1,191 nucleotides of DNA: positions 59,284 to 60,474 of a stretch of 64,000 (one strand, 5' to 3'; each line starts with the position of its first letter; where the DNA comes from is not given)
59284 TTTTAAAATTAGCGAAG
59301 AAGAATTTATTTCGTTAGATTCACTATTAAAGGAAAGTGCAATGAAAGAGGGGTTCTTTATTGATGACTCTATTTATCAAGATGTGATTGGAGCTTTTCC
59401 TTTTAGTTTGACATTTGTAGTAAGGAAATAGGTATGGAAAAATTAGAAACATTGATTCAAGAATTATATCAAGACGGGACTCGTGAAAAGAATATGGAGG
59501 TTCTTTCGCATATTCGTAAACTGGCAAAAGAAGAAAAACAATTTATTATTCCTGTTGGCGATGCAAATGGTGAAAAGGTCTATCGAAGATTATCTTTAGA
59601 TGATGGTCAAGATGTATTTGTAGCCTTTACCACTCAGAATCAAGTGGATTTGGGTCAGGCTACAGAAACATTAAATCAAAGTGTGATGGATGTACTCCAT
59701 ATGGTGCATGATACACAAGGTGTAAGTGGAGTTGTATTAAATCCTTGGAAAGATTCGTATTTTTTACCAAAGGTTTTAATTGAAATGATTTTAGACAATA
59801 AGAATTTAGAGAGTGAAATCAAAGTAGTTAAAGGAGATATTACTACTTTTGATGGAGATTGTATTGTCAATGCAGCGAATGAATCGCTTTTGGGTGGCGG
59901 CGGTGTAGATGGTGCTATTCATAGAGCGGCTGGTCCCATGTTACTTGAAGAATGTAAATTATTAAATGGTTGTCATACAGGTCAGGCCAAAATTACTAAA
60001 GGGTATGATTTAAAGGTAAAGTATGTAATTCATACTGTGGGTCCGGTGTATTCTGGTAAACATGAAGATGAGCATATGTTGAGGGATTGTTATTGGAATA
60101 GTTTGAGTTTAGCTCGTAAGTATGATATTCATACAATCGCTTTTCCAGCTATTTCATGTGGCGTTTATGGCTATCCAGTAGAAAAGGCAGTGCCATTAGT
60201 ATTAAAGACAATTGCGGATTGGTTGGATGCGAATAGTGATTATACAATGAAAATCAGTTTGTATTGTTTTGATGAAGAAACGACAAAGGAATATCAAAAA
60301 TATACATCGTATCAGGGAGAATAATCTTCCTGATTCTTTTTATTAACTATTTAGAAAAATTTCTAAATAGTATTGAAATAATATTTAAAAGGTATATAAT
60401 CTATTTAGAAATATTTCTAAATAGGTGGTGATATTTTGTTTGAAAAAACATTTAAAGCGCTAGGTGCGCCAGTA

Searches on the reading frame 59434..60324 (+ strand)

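Call 4: search_protein_families(library=pfam, proteins=[window:59434-60324:+])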
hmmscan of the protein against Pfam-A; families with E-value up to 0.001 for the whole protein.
window:59434-60324:+ (296 aa): 2 families
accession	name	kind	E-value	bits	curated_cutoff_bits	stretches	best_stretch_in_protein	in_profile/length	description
PF01661.27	Macro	-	1.3e-45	154.6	22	1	145-254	1-116/118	Macro domain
PF07179.17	SseB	-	9.3e-06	26.3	21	1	4-117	1-123/124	SseB protein N-terminal domain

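Call 5: search_protein_families(library=ncbifam, proteins=[window:59434-60324:+])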
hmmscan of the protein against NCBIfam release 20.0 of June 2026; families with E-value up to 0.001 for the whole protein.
window:59434-60324:+ (296 aa): 11 families
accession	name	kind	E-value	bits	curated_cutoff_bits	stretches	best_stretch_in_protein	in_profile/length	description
NF001664.0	PRK00431.1-6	equivalog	3.6e-62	208.8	200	1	128-290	3-168/173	O-acetyl-ADP-ribose deacetylase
NF001663.0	PRK00431.1-4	equivalog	3.3e-56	190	285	1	127-290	7-174/180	ADP-ribose-binding protein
NF001661.0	PRK00431.1-2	equivalog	1.4e-55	188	291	1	129-292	3-172/179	O-acetyl-ADP-ribose deacetylase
NF001660.0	PRK00431.1-1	equivalog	5.6e-55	185.6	271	1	126-295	2-175/177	O-acetyl-ADP-ribose deacetylase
NF003163.0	PRK04143.1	equivalog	5.6e-41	140.7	272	1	107-291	59-260/265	protein-ADP-ribose hydrolase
NF009880.0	PRK13341.1-1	equivalog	2.4e-36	125.3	891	1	126-288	426-594/599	AAA family ATPase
NF001667.0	PRK00431.2-3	equivalog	1e-28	100.2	252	1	128-288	9-170/182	ADP-ribose-binding protein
NF001662.0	PRK00431.1-3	equivalog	5.7e-26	91.5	215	2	194-286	83-176/185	[protein ADP-ribosylglutamate] hydrolase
NF001668.0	PRK00431.2-4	equivalog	1.5e-25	89.8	278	1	113-256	34-180/220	ADP-ribose-binding protein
NF001665.0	PRK00431.2-1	equivalog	2.2e-24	86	315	1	125-279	6-161/177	ADP-ribose-binding protein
NF001666.0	PRK00431.2-2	equivalog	1.2e-16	61.1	246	1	128-290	2-161/164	ADP-ribose-binding protein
